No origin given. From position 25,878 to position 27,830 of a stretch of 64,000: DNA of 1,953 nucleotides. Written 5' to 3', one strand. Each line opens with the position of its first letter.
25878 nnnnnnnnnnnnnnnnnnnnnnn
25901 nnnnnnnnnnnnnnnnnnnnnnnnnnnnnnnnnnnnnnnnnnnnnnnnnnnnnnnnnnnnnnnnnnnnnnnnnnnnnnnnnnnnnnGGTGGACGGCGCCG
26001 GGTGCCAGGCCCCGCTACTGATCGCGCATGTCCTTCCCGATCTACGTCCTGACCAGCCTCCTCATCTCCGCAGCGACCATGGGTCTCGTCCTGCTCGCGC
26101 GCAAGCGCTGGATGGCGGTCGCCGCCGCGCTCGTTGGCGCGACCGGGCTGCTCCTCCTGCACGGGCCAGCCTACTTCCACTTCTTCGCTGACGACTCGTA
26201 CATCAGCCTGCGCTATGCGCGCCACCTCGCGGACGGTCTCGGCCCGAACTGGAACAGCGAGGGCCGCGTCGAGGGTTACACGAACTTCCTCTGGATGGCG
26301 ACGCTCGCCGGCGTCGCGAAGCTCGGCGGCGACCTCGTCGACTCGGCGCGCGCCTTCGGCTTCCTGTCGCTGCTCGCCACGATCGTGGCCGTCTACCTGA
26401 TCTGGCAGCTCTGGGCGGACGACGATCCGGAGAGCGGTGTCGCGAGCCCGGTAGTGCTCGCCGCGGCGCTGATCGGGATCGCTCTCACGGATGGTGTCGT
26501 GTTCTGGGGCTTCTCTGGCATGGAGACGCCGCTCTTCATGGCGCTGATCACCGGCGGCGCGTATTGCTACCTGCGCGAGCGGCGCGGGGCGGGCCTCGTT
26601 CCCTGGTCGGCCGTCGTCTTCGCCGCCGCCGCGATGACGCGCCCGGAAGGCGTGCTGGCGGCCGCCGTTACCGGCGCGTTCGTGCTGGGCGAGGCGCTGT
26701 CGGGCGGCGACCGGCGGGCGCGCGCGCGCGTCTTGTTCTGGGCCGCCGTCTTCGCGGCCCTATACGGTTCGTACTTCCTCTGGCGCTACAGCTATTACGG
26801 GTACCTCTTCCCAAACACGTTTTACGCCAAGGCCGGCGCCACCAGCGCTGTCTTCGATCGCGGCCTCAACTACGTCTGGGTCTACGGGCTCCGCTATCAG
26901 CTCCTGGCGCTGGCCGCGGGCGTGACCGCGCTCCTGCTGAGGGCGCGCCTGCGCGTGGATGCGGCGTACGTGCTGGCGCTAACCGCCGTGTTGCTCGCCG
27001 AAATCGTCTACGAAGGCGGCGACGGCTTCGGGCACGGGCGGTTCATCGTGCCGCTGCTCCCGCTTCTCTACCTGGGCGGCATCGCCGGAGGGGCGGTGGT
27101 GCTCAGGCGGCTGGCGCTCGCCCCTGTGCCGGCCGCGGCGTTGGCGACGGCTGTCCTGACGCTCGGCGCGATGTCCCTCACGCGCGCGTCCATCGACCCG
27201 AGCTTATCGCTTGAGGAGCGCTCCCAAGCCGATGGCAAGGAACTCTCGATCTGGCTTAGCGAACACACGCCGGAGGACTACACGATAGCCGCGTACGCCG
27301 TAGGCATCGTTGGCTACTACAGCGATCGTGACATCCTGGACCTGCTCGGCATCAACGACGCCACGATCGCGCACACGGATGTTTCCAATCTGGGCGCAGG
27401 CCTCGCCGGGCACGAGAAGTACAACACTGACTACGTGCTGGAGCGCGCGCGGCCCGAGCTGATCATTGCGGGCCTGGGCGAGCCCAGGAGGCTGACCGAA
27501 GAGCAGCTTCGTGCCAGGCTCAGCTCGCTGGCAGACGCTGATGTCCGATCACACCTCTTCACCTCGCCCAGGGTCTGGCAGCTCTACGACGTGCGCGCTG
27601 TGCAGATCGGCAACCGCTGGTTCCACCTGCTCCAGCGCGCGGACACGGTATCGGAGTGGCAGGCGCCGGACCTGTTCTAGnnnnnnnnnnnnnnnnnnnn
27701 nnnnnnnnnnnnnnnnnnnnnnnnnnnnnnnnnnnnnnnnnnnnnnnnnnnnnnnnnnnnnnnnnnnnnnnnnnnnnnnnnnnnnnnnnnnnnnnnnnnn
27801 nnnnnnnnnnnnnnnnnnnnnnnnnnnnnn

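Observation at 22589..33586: An 11-kb envelope glycosylation island with paralogous GT39-like enzymes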

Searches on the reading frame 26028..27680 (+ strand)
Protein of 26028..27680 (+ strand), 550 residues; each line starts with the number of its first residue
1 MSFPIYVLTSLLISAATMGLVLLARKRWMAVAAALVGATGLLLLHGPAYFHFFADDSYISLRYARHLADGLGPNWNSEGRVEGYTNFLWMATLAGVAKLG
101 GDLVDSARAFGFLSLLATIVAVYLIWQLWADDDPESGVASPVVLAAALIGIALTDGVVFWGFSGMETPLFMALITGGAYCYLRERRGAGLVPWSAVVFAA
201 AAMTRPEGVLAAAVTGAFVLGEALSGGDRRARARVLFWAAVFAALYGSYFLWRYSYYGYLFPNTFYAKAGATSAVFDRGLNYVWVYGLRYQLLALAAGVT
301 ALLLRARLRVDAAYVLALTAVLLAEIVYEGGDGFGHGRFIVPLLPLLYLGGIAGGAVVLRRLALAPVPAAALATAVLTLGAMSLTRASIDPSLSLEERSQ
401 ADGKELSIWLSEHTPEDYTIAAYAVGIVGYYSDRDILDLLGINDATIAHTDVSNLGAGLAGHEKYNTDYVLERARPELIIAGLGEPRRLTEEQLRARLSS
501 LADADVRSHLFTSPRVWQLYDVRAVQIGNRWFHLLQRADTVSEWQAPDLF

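Call 3: search_protein_families(library=pfam, proteins=[window:26028-27680:+], max_evalue=0.01)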
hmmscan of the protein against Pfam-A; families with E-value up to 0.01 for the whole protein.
window:26028-27680:+ (550 aa): 0 families

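Call 6: search_protein_families(library=ncbifam, proteins=[window:26028-27680:+], max_evalue=0.01)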
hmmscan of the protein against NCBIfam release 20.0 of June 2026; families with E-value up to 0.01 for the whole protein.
window:26028-27680:+ (550 aa): 2 families
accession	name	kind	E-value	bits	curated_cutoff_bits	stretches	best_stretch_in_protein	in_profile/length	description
NF047440.1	LA3751_2_3_fam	subfamily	6.6e-09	35.1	200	1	111-286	102-273/460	LA_3751/LA_3752 family putative glycosyltransferase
NF041481.1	beta_arabfuran_tase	equivalog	9.1e-06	24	1050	1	40-302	14-288/633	terminal beta-(1->2)-arabinofuranosyltransferase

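Call 13: search_solved_structures(query=window:26028-27680:+, max_evalue=1)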
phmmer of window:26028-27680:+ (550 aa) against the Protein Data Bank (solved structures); distinct sequences matched with E-value up to 1: 0.

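Call 18: find_homologous_proteins(query=window:26028-27680:+)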
Query window:26028-27680:+ (550 aa): 365 proteins with E <= 0.001 among 8000 candidates; the best 120 are listed.
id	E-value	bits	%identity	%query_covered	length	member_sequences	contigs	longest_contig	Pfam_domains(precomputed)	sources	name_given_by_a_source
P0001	0.0e+0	1200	100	100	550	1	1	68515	-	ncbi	ncbi:MAG: hypothetical protein WEE64_12745 [Dehalococcoidia bacterium]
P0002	8.7e-289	977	83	100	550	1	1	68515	-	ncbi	ncbi:MAG: hypothetical protein WEE64_12760 [Dehalococcoidia bacterium]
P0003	3.0e-208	711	61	99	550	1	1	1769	-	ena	-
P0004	6.9e-208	710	59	100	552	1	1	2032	-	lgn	-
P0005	1.4e-205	702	60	99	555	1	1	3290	-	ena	-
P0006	4.3e-205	701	58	100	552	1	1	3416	-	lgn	-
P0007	1.6e-204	699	58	100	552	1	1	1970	-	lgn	-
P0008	7.7e-203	693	59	100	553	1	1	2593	-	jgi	jgi:hypothetical protein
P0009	2.9e-202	691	58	100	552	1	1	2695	-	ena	-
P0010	6.5e-199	680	58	100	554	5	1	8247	-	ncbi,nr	ncbi:MAG: hypothetical protein IIB21_01070 [Chloroflexi bacterium]|nr:hypothetical protein [Chlorofl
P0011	7.1e-199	680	57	100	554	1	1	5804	-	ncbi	-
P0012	4.1e-196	671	56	100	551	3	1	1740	-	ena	-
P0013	4.6e-196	671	62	92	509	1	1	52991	-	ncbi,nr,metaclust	ncbi:MAG: hypothetical protein A2148_09900 [Chloroflexi bacterium RBG_16_68_14]|nr:MAG: hypothetical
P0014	2.2e-195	669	57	99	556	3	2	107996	-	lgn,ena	-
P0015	1.1e-194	666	58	99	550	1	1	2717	-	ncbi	-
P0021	2.3e-193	662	57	99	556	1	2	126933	-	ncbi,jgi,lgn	-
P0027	5.5e-191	654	57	100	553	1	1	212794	-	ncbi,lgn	-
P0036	5.9e-188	644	54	100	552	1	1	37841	-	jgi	jgi:hypothetical protein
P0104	7.4e-142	492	46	99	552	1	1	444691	-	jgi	jgi:hypothetical protein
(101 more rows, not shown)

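Call 19: find_encoding_contigs(protein=P0027, flank=10000, max_places=2)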
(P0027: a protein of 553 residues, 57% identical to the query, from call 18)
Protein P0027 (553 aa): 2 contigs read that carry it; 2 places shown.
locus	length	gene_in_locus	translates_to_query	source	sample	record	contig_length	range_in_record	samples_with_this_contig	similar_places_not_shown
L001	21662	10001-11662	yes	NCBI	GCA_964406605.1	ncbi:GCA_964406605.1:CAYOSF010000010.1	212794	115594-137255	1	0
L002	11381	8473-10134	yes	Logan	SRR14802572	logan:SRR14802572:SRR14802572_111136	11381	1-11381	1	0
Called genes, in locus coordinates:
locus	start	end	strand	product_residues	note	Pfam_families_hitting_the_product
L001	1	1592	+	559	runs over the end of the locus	-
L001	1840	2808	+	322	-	PF01156:IU_nuc_hydro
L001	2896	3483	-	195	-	-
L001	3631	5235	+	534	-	PF00890:FAD_binding_2 (faint), PF01266:DAO (faint), PF13450:NAD_binding_8, PF00732:GMC_oxred_N, PF05199:GMC_oxred_C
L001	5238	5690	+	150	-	-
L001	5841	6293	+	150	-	PF14376:Haem_bd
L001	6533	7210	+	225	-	PF11139:SfLAP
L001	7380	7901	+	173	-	PF02656:DUF202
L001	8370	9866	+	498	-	PF00561:Abhydrolase_1 (weak), PF18067:Lipase_C, PF21768:AF_1763-like_C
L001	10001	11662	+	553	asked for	-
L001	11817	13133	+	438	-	-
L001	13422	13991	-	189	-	-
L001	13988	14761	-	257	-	PF01061:ABC2_membrane (weak), PF12679:ABC2_membrane_2, PF12730:ABC2_membrane_4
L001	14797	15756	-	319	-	PF00005:ABC_tran, PF13304:AAA_21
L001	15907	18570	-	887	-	PF12704:MacB_PCD, PF02687:FtsX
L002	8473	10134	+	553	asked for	-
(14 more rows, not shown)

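Call 20: find_encoding_contigs(protein=P0104, flank=10000, max_places=2)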
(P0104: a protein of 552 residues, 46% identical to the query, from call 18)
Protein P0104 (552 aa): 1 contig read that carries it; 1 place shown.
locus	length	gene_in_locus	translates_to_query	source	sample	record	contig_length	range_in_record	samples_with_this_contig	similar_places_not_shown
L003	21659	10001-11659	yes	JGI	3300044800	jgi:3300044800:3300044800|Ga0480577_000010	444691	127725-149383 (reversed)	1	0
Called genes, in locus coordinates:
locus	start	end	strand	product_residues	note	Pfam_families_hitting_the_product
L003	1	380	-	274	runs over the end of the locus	PF12697:Abhydrolase_6, PF00561:Abhydrolase_1, PF01738:DLH (faint), PF12146:Hydrolase_4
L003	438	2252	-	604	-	PF02463:SMC_N (faint), PF13175:AAA_15, PF13304:AAA_21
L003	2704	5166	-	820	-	PF00133:tRNA-synt_1, PF09334:tRNA-synt_1g, PF13603:tRNA-synt_1_2, PF00133:tRNA-synt_1, PF08264:Anticodon_1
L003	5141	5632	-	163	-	PF02308:MgtC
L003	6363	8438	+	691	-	PF00654:Voltage_CLC, PF00571:CBS, PF02080:TrkA_C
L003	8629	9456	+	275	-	PF18900:DUF5656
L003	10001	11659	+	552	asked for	-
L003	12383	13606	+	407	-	PF02515:CoA_transf_3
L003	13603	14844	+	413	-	PF02515:CoA_transf_3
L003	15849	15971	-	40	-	-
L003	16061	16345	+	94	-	PF03330:DPBB_1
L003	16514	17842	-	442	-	-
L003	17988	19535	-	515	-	PF00135:COesterase, PF20434:BD-FAE, PF00326:Peptidase_S9 (weak), PF07859:Abhydrolase_3 (weak)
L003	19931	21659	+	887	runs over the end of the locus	PF00171:Aldedh, PF00465:Fe-ADH, PF13685:Fe-ADH_2, PF25137:ADH_Fe_C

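Call 21: find_encoding_contigs(protein=P0013, flank=10000, max_places=1)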
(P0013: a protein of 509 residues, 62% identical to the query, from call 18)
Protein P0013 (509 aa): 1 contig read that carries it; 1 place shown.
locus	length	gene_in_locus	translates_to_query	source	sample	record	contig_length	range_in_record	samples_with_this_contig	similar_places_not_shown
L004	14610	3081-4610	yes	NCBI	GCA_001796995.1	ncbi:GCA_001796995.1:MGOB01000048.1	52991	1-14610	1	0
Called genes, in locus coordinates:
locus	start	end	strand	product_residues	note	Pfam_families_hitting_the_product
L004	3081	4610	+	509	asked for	-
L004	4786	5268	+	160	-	PF04167:DUF402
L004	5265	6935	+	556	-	PF03485:Arg_tRNA_synt_N, PF00750:tRNA-synt_1d, PF05746:DALR_1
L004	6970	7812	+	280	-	PF00459:Inositol_P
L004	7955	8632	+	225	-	-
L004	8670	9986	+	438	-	PF12697:Abhydrolase_6 (weak), PF00561:Abhydrolase_1, PF12146:Hydrolase_4 (weak), PF00211:Guanylate_cyc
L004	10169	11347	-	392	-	PF00155:Aminotran_1_2, PF00266:Aminotran_5 (weak), PF01041:DegT_DnrJ_EryC1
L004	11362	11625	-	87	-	-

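Call 22: find_encoding_contigs(protein=P0036, flank=10000, max_places=1)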
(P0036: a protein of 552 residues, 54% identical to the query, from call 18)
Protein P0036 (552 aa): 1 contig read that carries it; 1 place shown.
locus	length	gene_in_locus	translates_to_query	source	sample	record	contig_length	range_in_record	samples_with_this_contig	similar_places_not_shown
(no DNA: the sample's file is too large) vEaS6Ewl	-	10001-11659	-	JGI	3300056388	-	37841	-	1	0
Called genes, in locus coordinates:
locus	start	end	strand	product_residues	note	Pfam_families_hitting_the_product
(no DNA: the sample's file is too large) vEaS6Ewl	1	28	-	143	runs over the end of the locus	-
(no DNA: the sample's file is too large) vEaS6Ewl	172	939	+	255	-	PF00702:Hydrolase, PF13419:HAD_2, PF13242:Hydrolase_like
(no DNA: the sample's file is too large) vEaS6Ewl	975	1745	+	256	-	PF00702:Hydrolase, PF13419:HAD_2, PF13242:Hydrolase_like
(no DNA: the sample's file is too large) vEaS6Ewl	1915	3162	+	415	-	PF00206:Lyase_1, PF14698:ASL_C2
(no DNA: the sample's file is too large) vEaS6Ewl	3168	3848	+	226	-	PF00834:Ribul_P_3_epim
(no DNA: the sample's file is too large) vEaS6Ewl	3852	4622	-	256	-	PF03476:MOSC_N, PF03473:MOSC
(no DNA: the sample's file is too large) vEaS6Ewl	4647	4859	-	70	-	PF00830:Ribosomal_L28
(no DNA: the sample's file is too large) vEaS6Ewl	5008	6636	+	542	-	PF02734:Dak2, PF21645:FakA-like_M, PF13684:FakA-like_C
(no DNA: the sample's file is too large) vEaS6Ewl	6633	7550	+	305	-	PF02645:DegV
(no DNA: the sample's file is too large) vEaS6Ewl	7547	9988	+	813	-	PF17191:RecG_wedge, PF01336:tRNA_anti-codon (weak), PF00270:DEAD, PF04851:ResIII (weak), PF00271:Helicase_C, PF19833:RecG_dom3_C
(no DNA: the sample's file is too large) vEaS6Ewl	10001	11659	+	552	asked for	-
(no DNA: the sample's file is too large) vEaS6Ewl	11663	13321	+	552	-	-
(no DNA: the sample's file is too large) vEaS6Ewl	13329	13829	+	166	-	PF04167:DUF402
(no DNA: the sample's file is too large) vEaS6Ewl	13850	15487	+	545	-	PF03485:Arg_tRNA_synt_N, PF00750:tRNA-synt_1d (weak), PF05746:DALR_1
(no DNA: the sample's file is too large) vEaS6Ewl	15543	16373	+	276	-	PF00459:Inositol_P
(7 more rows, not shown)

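Call 23: find_encoding_contigs(protein=P0021, flank=10000, max_places=1)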
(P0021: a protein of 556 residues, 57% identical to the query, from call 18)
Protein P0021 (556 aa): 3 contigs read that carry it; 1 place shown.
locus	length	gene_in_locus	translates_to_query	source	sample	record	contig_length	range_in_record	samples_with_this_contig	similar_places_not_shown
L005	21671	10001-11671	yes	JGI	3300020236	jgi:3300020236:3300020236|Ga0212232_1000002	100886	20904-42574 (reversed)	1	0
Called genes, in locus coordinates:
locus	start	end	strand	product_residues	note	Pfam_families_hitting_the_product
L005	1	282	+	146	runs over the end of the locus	-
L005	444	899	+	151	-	-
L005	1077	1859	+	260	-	PF00702:Hydrolase, PF13419:HAD_2, PF13242:Hydrolase_like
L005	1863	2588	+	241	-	PF02353:CMAS, PF01209:Ubie_methyltran, PF05175:MTS (weak), PF13489:Methyltransf_23, PF13847:Methyltransf_31, PF08241:Methyltransf_11, PF08242:Methyltransf_12, PF13649:Methyltransf_25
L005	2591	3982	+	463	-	PF00206:Lyase_1, PF14698:ASL_C2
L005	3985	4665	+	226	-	PF00834:Ribul_P_3_epim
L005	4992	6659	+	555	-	PF02734:Dak2, PF21645:FakA-like_M, PF13684:FakA-like_C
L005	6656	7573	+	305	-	PF02645:DegV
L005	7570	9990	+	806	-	PF17191:RecG_wedge, PF01336:tRNA_anti-codon (weak), PF00270:DEAD, PF04851:ResIII (weak), PF00271:Helicase_C, PF22590:Cas3-like_C_2 (weak), PF19833:RecG_dom3_C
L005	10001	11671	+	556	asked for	-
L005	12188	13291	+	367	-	-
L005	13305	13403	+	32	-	-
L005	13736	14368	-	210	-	PF03279:Lip_A_acyltrans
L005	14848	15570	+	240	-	PF00072:Response_reg, PF00486:Trans_reg_C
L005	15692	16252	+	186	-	PF13977:TetR_C_6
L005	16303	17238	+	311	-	PF00005:ABC_tran, PF13304:AAA_21, PF13732:DrrA1-3_C (faint)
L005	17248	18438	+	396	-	PF12679:ABC2_membrane_2, PF12698:ABC2_membrane_3, PF01061:ABC2_membrane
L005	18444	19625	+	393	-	PF12698:ABC2_membrane_3, PF01061:ABC2_membrane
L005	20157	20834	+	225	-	-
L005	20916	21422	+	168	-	PF04167:DUF402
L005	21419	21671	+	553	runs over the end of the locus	PF03485:Arg_tRNA_synt_N, PF00750:tRNA-synt_1d, PF05746:DALR_1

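Call 27: find_related_loci(query=A1, collection=genome_contigs, flank=10000)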
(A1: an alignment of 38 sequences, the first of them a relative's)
Query A1 (550 aa) in genome_contigs; peptide patterns used: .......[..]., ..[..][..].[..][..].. (x = any residue, [..] = any of these).
600 stretches matched a pattern (row limit reached: there are more); 570 encode a relative of the query (tblastn E <= 1e-3); the best 80 are kept; 80 distinct loci.
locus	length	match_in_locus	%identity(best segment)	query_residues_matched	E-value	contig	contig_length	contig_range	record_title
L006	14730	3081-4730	60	1-549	0e+0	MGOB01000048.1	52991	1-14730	MAG: Chloroflexi bacterium RBG_16_68_14 RBG_16_scaffold_2906, whole genome shotgun sequence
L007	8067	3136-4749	48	1-543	7e-145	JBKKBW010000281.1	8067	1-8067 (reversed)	MAG: Dehalococcoidia bacterium isolate swi_bin.376 S1Ck127_16902144_flag_1_multi_8.0000_len_8067, whole genome shotgun s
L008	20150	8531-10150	39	1-537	1e-85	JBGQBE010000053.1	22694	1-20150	MAG: Dehalococcoidia bacterium isolate OBJ2_061818_130_14 k141_716559_length_22694_cov_14.9822, whole genome shotgun seq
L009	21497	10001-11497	38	52-540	1e-80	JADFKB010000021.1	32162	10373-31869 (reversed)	MAG: Chloroflexota bacterium isolate B45T1L10 B45T1L10_NODE1579, whole genome shotgun sequence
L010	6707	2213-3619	31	26-503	4e-58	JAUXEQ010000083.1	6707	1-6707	MAG: bacterium isolate CSMAG_2881 CSMAG_2881_k117_2334940_length_6707_cov_15.9772, whole genome shotgun sequence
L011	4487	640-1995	36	35-480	2e-56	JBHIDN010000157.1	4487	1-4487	MAG: Anaerolineae bacterium isolate b3.sp3_bin.49 NODE_9099_length_4487_cov_6.039486, whole genome shotgun sequence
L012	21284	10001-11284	34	55-480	6e-54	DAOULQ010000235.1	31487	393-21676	MAG TPA_asm: Anaerolineae bacterium isolate W31_47 k127_804340, whole genome shotgun sequence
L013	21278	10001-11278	35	40-480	4e-53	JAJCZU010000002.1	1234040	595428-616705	MAG: Candidatus Eisenbacteria bacterium isolate OFTM309 OFTM309_1, whole genome shotgun sequence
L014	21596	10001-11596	32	7-521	2e-52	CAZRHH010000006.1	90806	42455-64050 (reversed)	MAG TPA_asm: uncultured Dehalococcoidia bacterium isolate SRP136066_co1_29 genome assembly, contig: NODE_133_length_9080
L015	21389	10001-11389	29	55-521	4e-52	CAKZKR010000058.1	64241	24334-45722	MAG TPA_asm: uncultured bacterium isolate SRR5214706_bin.94_CONCOCT_v1.1_MAG genome assembly, contig: ERZ1744544.280, wh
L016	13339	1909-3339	34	55-539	1e-51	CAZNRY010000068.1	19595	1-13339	MAG TPA_asm: uncultured bacterium isolate SRP302447_co3_234 genome assembly, contig: NODE_7716_length_19595_cov_7.112641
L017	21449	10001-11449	29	29-539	1e-51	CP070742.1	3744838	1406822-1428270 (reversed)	MAG: Candidatus Zixiibacteriota bacterium isolate bin38 chromosome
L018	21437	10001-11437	30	55-520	3e-51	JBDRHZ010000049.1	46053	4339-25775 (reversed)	MAG: Patescibacteria group bacterium isolate MEGAHIT-group-1.556 k141_14026240, whole genome shotgun sequence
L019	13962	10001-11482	28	55-540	2e-51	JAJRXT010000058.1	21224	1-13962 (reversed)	MAG: bacterium isolate Dive96_bin3.184 k141_959940, whole genome shotgun sequence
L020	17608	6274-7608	35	33-485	4e-51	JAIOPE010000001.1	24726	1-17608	MAG: Planctomycetota bacterium isolate LakeFargette_0920_ALND_MAG_70_12 LacPavin_0920_ALND_scaffold_112583, whole genome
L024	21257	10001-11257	32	49-480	3e-50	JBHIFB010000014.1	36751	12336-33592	MAG: Candidatus Glassbacteria bacterium isolate b2.sp1_bin.52 NODE_150_length_36751_cov_5.253924, whole genome shotgun s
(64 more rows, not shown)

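Call 39: predict_structure(alignment_id=A1)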
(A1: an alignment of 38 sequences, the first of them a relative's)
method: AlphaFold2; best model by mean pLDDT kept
length: 550 residues; sequences in the alignment: 38
mean_pLDDT: 88.1   pTM: 0.90
mean pLDDT of the five models: 88.1, 87.8, 87.8, 86.4, 84.6
residues with pLDDT >= 90: 307; 70-90: 207; 50-70: 29; < 50: 7
segments of 3 or more residues with pLDDT < 50: 265-269
pLDDT, mean of each block of 10 residues (from residue 1): 78 91 95 95 80 84 89 75 77 94 93 96 98 92 95 89 91 98 86 96 92 98 86 93 95 84 55 86 91 95 95 98 91 84 97 93 79 79 65 80 93 93 88 88 82 77 85 95 89 87 67 93 94 95 88
secondary structure, 60 per line:
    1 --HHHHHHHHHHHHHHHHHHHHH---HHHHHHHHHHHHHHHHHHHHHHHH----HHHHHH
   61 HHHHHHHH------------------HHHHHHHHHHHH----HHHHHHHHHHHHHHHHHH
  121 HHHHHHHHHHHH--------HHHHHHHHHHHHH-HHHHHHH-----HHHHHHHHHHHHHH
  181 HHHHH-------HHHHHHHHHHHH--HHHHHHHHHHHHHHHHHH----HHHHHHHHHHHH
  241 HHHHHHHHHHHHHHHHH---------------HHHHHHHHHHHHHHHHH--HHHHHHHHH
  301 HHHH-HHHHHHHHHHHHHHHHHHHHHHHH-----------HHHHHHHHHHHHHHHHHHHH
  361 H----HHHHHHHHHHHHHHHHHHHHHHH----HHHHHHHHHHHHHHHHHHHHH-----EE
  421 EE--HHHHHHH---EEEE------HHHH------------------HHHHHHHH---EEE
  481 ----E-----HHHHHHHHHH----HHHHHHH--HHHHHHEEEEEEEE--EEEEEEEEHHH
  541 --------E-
elements in order: H3-23 H27-50 H55-68 H87-98 H103-132 H141-153 H155-161 H167-185 H193-204 H207-224 H229-257 H273-289 H292-304 H306-329 H341-361 H366-388 H393-413 E419-422 H425-431 E435-438 H445-448 H467-474 E478-480 H491-500 H505-511 H514-519 E520-527 E530-537
